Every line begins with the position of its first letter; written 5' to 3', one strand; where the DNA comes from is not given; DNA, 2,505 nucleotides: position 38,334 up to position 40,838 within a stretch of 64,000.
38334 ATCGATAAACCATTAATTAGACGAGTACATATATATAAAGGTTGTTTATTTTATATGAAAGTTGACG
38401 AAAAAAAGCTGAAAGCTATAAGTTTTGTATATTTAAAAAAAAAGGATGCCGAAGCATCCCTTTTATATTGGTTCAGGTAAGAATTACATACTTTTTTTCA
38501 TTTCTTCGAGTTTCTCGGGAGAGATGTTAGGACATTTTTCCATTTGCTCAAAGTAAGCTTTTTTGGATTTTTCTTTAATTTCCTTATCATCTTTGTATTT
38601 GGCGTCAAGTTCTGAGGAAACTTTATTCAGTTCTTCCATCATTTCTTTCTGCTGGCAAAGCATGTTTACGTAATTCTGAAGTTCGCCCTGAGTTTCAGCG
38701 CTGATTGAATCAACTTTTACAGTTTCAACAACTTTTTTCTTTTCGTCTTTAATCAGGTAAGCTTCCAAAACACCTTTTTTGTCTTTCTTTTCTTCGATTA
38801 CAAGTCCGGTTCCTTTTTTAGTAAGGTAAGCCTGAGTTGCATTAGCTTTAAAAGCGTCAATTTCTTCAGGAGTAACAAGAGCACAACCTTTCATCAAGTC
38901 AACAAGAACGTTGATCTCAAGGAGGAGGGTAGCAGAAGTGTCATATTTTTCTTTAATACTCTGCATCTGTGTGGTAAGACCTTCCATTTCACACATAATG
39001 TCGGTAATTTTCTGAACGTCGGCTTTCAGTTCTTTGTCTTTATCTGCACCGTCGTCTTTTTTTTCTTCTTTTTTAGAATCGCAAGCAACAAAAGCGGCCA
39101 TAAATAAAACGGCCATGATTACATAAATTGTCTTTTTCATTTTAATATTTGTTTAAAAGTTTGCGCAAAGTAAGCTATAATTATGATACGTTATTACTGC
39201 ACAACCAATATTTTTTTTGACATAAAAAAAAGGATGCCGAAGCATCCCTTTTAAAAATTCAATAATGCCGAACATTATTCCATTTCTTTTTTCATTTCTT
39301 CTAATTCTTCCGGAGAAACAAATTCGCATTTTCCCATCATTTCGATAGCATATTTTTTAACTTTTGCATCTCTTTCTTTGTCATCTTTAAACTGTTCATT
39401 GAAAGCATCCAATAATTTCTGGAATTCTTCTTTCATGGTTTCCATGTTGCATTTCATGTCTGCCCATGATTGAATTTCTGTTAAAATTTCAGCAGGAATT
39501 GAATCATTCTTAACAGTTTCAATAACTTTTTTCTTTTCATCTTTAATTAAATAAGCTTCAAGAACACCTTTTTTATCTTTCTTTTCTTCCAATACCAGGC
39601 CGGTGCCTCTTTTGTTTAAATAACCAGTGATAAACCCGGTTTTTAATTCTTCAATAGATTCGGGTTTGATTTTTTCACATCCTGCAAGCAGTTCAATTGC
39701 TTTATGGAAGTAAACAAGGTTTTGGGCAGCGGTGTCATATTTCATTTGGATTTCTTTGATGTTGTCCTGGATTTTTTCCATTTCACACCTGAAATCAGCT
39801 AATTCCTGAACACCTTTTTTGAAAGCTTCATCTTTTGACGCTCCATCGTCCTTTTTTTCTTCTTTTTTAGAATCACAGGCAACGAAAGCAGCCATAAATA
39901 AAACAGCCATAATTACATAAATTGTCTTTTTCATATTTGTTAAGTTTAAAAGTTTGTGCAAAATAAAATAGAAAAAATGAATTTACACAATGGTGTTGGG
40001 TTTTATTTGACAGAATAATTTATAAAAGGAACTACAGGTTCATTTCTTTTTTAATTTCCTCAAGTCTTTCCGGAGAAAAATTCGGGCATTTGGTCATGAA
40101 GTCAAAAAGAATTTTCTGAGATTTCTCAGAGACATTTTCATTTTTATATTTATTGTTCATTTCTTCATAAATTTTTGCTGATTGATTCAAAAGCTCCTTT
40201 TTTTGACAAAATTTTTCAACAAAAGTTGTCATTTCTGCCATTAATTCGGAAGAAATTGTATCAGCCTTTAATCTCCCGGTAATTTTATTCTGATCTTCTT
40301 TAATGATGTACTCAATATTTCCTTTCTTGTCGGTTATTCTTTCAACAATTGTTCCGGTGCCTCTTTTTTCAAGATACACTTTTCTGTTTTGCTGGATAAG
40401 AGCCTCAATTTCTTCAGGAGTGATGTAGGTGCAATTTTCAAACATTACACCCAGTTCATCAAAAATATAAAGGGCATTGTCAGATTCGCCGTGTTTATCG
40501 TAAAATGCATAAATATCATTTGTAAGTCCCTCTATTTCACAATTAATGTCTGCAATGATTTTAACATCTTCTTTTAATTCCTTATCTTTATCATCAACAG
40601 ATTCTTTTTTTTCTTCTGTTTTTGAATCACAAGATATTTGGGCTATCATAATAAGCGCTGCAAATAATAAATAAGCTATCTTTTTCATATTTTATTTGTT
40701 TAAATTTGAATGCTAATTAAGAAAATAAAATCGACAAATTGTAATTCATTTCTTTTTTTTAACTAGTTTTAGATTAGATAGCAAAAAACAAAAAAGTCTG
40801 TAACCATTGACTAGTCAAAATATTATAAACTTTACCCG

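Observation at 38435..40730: Three tandem paralogous lipoprotein genes with an internal two-module Cys architecture and mosaic conservation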

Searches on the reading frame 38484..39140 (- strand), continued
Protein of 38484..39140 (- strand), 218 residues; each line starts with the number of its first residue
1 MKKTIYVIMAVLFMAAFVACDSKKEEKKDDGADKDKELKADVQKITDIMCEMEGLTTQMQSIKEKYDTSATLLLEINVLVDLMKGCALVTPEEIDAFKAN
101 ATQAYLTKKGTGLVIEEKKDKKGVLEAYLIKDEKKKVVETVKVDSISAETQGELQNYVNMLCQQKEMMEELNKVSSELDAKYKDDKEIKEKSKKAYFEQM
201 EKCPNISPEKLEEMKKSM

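Call 45: fold_search(model_id=the predicted structure, library=viral)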
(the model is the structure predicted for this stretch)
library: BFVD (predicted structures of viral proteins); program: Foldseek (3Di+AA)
matches with E <= 10: 498; with E <= 0.001: 0
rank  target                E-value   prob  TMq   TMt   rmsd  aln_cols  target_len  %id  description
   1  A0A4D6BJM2            9.7e-02  0.16  0.14  0.12  22.3       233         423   11  (no name in the UniProt tables at hand)
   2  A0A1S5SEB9            1.1e-01  0.20  0.17  0.11  27.5       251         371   13  (no name in the UniProt tables at hand)
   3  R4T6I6                1.3e-01  0.30  0.14  0.14  17.0       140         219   11  Uncharacterized protein [Haloarcula hispanica tailed virus 1]
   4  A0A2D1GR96            1.6e-01  0.28  0.18  0.11  19.2       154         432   15  Virion structural protein [Pseudomonas phage SL2]
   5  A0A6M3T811            1.8e-01  0.60  0.14  0.08  13.8       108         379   13  (no name in the UniProt tables at hand)
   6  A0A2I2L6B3            2.6e-01  0.47  0.20  0.28  17.0       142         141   13  Uncharacterized protein [Orpheovirus IHUMI-LCC2]
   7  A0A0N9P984            2.6e-01  0.21  0.18  0.17  18.5       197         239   13  Uncharacterized protein [Acidianus bottle-shaped virus 3 strain ABV3]
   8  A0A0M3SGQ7            3.1e-01  0.30  0.24  0.09  23.9       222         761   12  (no name in the UniProt tables at hand)
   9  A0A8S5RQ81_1          3.1e-01  0.15  0.19  0.06  20.6       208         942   12  (no name in the UniProt tables at hand)
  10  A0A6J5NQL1            4.0e-01  0.10  0.13  0.06  20.2       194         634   11  Uncharacterized protein [uncultured Caudovirales phage]
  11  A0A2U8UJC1            4.2e-01  0.35  0.16  0.23  18.2        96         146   22  Uncharacterized protein [Gordonia phage Jace]
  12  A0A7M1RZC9            4.4e-01  0.75  0.17  0.23  13.1        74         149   11  Uncharacterized protein [uncultured phage cr112_1]
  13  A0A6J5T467            4.7e-01  0.99  0.14  0.52   2.4        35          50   17  Uncharacterized protein [uncultured Caudovirales phage]
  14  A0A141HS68            4.7e-01  0.30  0.14  0.29  13.0        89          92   18  (no name in the UniProt tables at hand)
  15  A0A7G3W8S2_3          4.9e-01  0.10  0.12  0.03  14.2       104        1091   15  Uncharacterized protein [Mycosphaerella hypovirus A]
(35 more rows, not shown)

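Call 46: find_related_loci(query=A2, collection=genome_contigs, flank=10000)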
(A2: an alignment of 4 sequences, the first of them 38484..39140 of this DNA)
Query A2 (218 aa) in genome_contigs; peptide patterns used: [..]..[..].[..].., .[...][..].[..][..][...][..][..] (x = any residue, [..] = any of these).
600 stretches matched a pattern, but none encodes a relative of the query by tblastn (E <= 1e-3).

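Call 47: find_related_loci(query=A2, collection=metagenome_contigs, flank=10000)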
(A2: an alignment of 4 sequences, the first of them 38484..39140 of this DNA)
Query A2 (218 aa) in metagenome_contigs; peptide patterns used: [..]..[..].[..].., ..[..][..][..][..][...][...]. (x = any residue, [..] = any of these).
600 stretches matched a pattern, but none encodes a relative of the query by tblastn (E <= 1e-3).

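Call 55: find_encoding_contigs(protein=P0001, flank=6000, max_places=10)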
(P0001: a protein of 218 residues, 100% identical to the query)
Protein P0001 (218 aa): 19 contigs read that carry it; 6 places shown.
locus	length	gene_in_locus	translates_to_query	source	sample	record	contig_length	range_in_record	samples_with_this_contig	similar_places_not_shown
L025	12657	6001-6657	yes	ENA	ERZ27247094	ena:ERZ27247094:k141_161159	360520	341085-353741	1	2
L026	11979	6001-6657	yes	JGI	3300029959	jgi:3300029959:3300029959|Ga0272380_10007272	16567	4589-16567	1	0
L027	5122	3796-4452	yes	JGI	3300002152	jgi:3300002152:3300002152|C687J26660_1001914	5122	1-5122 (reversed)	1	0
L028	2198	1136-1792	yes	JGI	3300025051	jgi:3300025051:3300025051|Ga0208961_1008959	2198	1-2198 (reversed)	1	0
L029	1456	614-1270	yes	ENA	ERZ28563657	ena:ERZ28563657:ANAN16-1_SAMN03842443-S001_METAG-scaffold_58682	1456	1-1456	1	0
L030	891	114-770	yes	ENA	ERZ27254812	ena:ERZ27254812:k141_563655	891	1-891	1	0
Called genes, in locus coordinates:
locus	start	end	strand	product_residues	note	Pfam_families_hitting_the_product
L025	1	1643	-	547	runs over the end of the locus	PF01464:SLT, PF01476:LysM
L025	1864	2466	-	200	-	PF18935:DUF5683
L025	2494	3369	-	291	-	PF02195:ParB_N, PF17762:HTH_ParB, PF23552:ParB_C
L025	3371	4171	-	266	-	PF00142:Fer4_NifH, PF01656:CbiA, PF02374:ArsA_ATPase (weak), PF06564:CBP_BcsQ, PF09140:MipZ (faint), PF10609:ParA, PF13614:AAA_31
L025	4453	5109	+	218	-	-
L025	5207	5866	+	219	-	-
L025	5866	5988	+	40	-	-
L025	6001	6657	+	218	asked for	-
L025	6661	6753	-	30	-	-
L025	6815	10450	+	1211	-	PF00932:LTD, PF13287:Fn3_assoc, PF13290:CHB_HEX_C_1, PF08757:CotH, PF00801:PKD (faint), PF18911:PKD_4, PF13585:CHU_C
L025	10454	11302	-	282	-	PF12730:ABC2_membrane_4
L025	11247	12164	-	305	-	PF00005:ABC_tran, PF13304:AAA_21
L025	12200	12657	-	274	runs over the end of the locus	PF00459:Inositol_P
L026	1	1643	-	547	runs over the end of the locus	PF01464:SLT, PF01476:LysM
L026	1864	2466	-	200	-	PF18935:DUF5683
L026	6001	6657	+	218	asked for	-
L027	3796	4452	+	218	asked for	-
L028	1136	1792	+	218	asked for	-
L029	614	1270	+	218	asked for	-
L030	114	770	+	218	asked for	-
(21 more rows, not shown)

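Call 62: search_protein_families(library=padloc, proteins=[window:38484-39140:-, P0003], max_evalue=0.1)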
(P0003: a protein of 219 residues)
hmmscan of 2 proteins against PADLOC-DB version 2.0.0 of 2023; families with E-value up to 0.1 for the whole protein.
window:38484-39140:- (218 aa): 0 families

P0003 (219 aa): 0 families

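Call 63: search_protein_families(library=phrogs, proteins=[window:38484-39140:-, P0003], max_evalue=0.1)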
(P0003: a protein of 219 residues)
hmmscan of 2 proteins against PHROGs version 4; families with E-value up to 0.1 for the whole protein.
window:38484-39140:- (218 aa): 6 families
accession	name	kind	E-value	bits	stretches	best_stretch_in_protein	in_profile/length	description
phrog_1717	-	unknown function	0.0044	17.9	1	1-78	1-78/176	-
phrog_542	-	unknown function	0.031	15.9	1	1-32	1-34/97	-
phrog_9078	-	unknown function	0.069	14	0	1-39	1-36/115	-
phrog_6682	-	DNA, RNA and nucleotide metabolism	0.07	14.3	1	5-81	3-77/129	GP16.7-like replication protein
phrog_478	-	integration and excision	0.07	14.2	1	1-62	1-59/129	site-specific recombination directionality factor RDF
phrog_23374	-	unknown function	0.075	14.2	0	167-206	31-69/80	-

P0003 (219 aa): 5 families
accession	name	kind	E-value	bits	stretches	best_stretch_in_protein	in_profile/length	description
phrog_8801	-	unknown function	0.004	18.7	1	1-61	1-60/94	-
phrog_34708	-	unknown function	0.0053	17.6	1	88-184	25-108/126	-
phrog_3224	-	unknown function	0.0089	17.2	1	3-44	3-52/96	-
phrog_9170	-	unknown function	0.032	15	1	1-42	1-42/159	-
phrog_9078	-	unknown function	0.051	14.4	1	1-34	1-32/115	-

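Call 67: predict_structure(alignment_id=A5)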
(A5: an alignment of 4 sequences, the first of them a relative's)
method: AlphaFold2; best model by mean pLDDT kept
length: 219 residues; sequences in the alignment: 4
mean_pLDDT: 85.7   pTM: 0.76
mean pLDDT of the five models: 85.7, 83.9, 83.9, 83.9, 82.6
residues with pLDDT >= 90: 176; 70-90: 11; 50-70: 1; < 50: 31
segments of 3 or more residues with pLDDT < 50: 1-31
pLDDT, mean of each block of 10 residues (from residue 1): 34 32 34 80 96 97 91 94 97 96 93 94 95 95 95 97 98 95 92 95 95 92
secondary structure, 60 per line:
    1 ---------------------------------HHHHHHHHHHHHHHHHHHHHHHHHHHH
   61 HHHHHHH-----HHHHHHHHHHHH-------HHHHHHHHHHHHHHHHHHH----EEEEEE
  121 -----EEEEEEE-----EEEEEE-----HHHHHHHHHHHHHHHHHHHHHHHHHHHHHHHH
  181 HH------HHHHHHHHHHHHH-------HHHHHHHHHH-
elements in order: H34-67 H73-84 H92-110 E115-120 E126-132 E138-143 H149-182 H189-201 H209-218

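Call 69: fold_search(model_id=the predicted structure, library=pdb)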
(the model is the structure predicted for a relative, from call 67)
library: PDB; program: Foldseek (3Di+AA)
matches with E <= 10: 308; with E <= 0.001: 0
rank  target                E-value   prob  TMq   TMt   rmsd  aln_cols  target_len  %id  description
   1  7mq8_SB               1.6e-01  0.89  0.30  0.17   7.9       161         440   15  Cryo-EM structure of the human SSU processome, state pre-A1 (released 2021-09-22)
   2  9crq_L                3.4e-01  0.18  0.16  0.24  20.9       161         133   10  Post-targeting aCascade Type IA CRISPR-Cas Surveillance Complexes (released 2025-08-13)
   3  9crp_H                3.8e-01  0.16  0.16  0.24  20.4       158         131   11  Post-targeting aCascade Type IA CRISPR-Cas Surveillance Complexes (released 2025-08-13)
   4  9cq3_d                4.0e-01  0.30  0.23  0.24  17.3       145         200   19  The gap-filling complex with Pol mu engaged in the NHEJ pathway (released 2025-04-23)
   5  8cyk_A                4.7e-01  0.20  0.15  0.22  14.5       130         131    8  Crystal structure of hallucinated protein HALC1_878 (released 2022-09-28)
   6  6r0y_G                4.7e-01  0.11  0.15  0.16  19.9       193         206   12  Thermus thermophilus V/A-type ATPase/synthase, rotational state 3 (released 2019-08-28)
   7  9brq_7                5.3e-01  0.11  0.17  0.17  21.0       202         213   14  Intact V-ATPase State 3 and synaptophysin complex in mouse brain isolated synaptic vesicles (released 2024-06-19)
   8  9det_a                5.3e-01  0.08  0.16  0.07  17.1       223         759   12  Human V-ATPase Vo subcomplex (containing subunit isoform a4) bound to nanobody and inhibitor (released 2025-09-10)
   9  1fu1_B                5.9e-01  0.35  0.24  0.25  14.3       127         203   17  CRYSTAL STRUCTURE OF HUMAN XRCC4 (released 2000-12-11)
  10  3mud_B                8.6e-01  0.23  0.22  0.26  10.9       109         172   18  Structure of the Tropomyosin Overlap Complex from Chicken Smooth Muscle (released 2010-06-23)
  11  9gbv_B                9.1e-01  0.20  0.22  0.09   8.7       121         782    6  E.coli gyrase holocomplex with chirally wrapped 217 bp DNA fragment (released 2024-08-21)
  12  6xbw_H                9.5e-01  0.08  0.17  0.18  21.3       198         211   12  Cryo-EM structure of V-ATPase from bovine brain, state 1 (released 2020-08-19)
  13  8cyk_B                1.1e+00  0.14  0.15  0.23  14.7       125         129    9  Crystal structure of hallucinated protein HALC1_878 (released 2022-09-28)
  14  9gm9_A                1.2e+00  0.15  0.27  0.07  21.5       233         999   14  MukBEF in a DNA capture state (released 2025-03-26)
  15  9sgy_A                1.4e+00  0.23  0.15  0.06  12.3        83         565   11  S315I KatG mutant one heme (released 2026-01-14)
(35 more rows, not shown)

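Call 87: search_dna_similar(query=window:38484-39140:-, collection=phages, mode=protein, max_evalue=0.01, max_rows=5)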
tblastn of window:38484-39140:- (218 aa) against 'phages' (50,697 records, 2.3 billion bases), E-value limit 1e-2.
No match.

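Call 88: search_dna_similar(query=window:38484-39140:-, collection=plasmids, mode=protein, max_evalue=0.01, max_rows=5)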
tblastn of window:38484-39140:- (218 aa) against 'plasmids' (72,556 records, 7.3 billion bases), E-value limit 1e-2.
No match.

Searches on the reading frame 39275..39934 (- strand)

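Call 5: search_protein_families(library=pfam, proteins=[window:39275-39934:-], max_evalue=1)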
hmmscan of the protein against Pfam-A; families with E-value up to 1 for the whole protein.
window:39275-39934:- (219 aa): 8 families
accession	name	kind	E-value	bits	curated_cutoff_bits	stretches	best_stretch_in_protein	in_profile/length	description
PF14147.11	Spore_YhaL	-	0.028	14.6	27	1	5-30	5-30/52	Sporulation protein YhaL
PF02950.22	Conotoxin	-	0.032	15.6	25.1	1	1-51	1-51/75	Conotoxin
PF25201.1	nSTAND6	-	0.077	13.5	27.7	1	35-103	61-133/148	Novel STAND NTPase 6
PF23544.1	AtuA_ferredoxin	-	0.19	12.5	27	1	160-209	35-84/113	AtuA ferredoxin-like domain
PF14584.11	DUF4446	-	0.27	11.7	27.4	1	8-73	15-82/150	Protein of unknown function (DUF4446)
PF08362.16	TetR_C_3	-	0.28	11.6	25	0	43-75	102-134/143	YcdC-like protein, C-terminal region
PF14425.11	Imm3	-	0.3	11.6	25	1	167-216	1-48/119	Immunity protein Imm3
PF15278.12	Sec3_C_2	-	0.56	11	27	0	21-68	13-60/86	Sec3 exocyst complex subunit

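Call 7: search_protein_families(library=ncbifam, proteins=[window:39275-39934:-], max_evalue=1)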
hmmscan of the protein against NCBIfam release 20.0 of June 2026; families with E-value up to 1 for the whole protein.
window:39275-39934:- (219 aa): 15 families
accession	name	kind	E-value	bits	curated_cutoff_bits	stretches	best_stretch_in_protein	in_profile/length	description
NF050142.1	PG1828_fam_lipo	equivalog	0.00091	19.9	50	1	1-33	1-34/59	PG1828 family lipoprotein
NF052320.1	Cbp1_fam_LP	subfamily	0.0016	18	90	1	4-65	2-66/286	Cbp1 family collagen-binding glycoprotein adhesin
NF053689.1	BamJ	equivalog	0.0017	18.7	100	1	1-80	1-86/184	BamJ family beta-barrel-assembly machinery protein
TIGR04454.1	Lepto_4Cys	hypoth_equivalog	0.0062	17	35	1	1-38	1-38/92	TIGR04454 family lipoprotein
NF033894.1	Eex_IncN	subfamily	0.021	14.7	33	0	2-24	1-22/65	EexN family lipoprotein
TIGR03302.1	OM_YfiO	subfamily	0.021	14.3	81.4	1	6-47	3-46/239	outer membrane protein assembly factor BamD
NF003146.0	PRK04081.1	equivalog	0.024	14.1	194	1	9-41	16-48/207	hypothetical protein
NF047653.1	OMPLoa22Lepto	equivalog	0.057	13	300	0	193-216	102-125/183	OmpA family outer membrane lipoprotein Loa22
NF008067.1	PRK10802.1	equivalog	0.06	13.2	261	1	3-77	5-72/171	peptidoglycan-associated lipoprotein Pal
NF038215.1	acineto_lipo_PV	hypoth_equivalog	0.13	12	33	1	2-27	1-25/55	NF038215 family lipoprotein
NF004434.0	PRK05771.3-3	equivalog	0.17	10.3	777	1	47-123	229-304/686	V-type ATP synthase subunit I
TIGR00964.1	secE_bact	equivalog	0.22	11.4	27.55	1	2-20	25-43/57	preprotein translocase subunit SecE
NF005064.0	PRK06481.1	equivalog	0.44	9.2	542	0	2-38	4-40/506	flavocytochrome c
TIGR04359.1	TrbK_RP4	equivalog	0.61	10.1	23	0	7-42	3-37/67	entry exclusion lipoprotein TrbK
NF050004.1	BTH_I0359_fam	equivalog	0.8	10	70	1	36-77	48-85/85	BTH_I0359 family protein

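Call 62: search_protein_families(library=padloc, proteins=[window:39275-39934:-], max_evalue=0.1)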
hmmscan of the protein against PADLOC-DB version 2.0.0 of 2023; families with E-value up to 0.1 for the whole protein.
window:39275-39934:- (219 aa): 0 families

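Call 63: search_protein_families(library=phrogs, proteins=[window:39275-39934:-], max_evalue=0.1)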
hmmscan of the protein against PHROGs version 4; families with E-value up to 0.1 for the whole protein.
window:39275-39934:- (219 aa): 9 families
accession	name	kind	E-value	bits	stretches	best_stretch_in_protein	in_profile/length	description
phrog_8946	-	unknown function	8.9e-05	23.3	1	42-134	5-99/150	-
phrog_1717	-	unknown function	0.00017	22.5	1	1-74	1-74/176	-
phrog_9170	-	unknown function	0.0019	19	1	1-62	1-60/159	-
phrog_9078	-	unknown function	0.0044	17.8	1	1-66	1-49/115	-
phrog_542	-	unknown function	0.019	16.6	1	1-32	1-34/97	-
phrog_21307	-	unknown function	0.04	15.2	0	178-204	18-44/66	-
phrog_13808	-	unknown function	0.052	14.5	1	1-69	2-68/206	-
phrog_34476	-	unknown function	0.053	14.6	0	176-197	2-23/45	-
phrog_19881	-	unknown function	0.071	14.2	0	154-184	120-150/158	-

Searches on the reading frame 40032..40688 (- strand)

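Call 5: search_protein_families(library=pfam, proteins=[window:40032-40688:-], max_evalue=1)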
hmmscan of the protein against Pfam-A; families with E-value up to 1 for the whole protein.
window:40032-40688:- (218 aa): 2 families
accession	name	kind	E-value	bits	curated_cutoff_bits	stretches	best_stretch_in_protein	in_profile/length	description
PF10707.15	YrbL-PhoP_reg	-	0.006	16.7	31.5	1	109-164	76-124/185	PhoP regulatory network protein YrbL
PF02637.23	GatB_Yqey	-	0.053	13.8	27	1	87-165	38-117/148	GatB domain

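Call 7: search_protein_families(library=ncbifam, proteins=[window:40032-40688:-], max_evalue=1)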
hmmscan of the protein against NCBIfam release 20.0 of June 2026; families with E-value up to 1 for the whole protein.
window:40032-40688:- (218 aa): 2 families
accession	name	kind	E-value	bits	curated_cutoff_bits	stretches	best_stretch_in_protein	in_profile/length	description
NF050142.1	PG1828_fam_lipo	equivalog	0.0022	18.7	50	1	1-32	1-31/59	PG1828 family lipoprotein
TIGR00252.1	TIGR00252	hypoth_equivalog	0.06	13.3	69.05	1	102-174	17-85/123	YraN family protein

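Call 62: search_protein_families(library=padloc, proteins=[window:40032-40688:-], max_evalue=0.1)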
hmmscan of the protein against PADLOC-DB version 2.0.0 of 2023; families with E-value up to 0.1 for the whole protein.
window:40032-40688:- (218 aa): 0 families

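Call 63: search_protein_families(library=phrogs, proteins=[window:40032-40688:-], max_evalue=0.1)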
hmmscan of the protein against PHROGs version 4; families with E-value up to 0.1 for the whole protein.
window:40032-40688:- (218 aa): 3 families
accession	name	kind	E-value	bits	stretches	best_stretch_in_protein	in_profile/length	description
phrog_10852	-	unknown function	0.0032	17.6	1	59-121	143-205/295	-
phrog_451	-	unknown function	0.0095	16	1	25-203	51-190/461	-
phrog_17956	-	unknown function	0.018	15.8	1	1-43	1-40/223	-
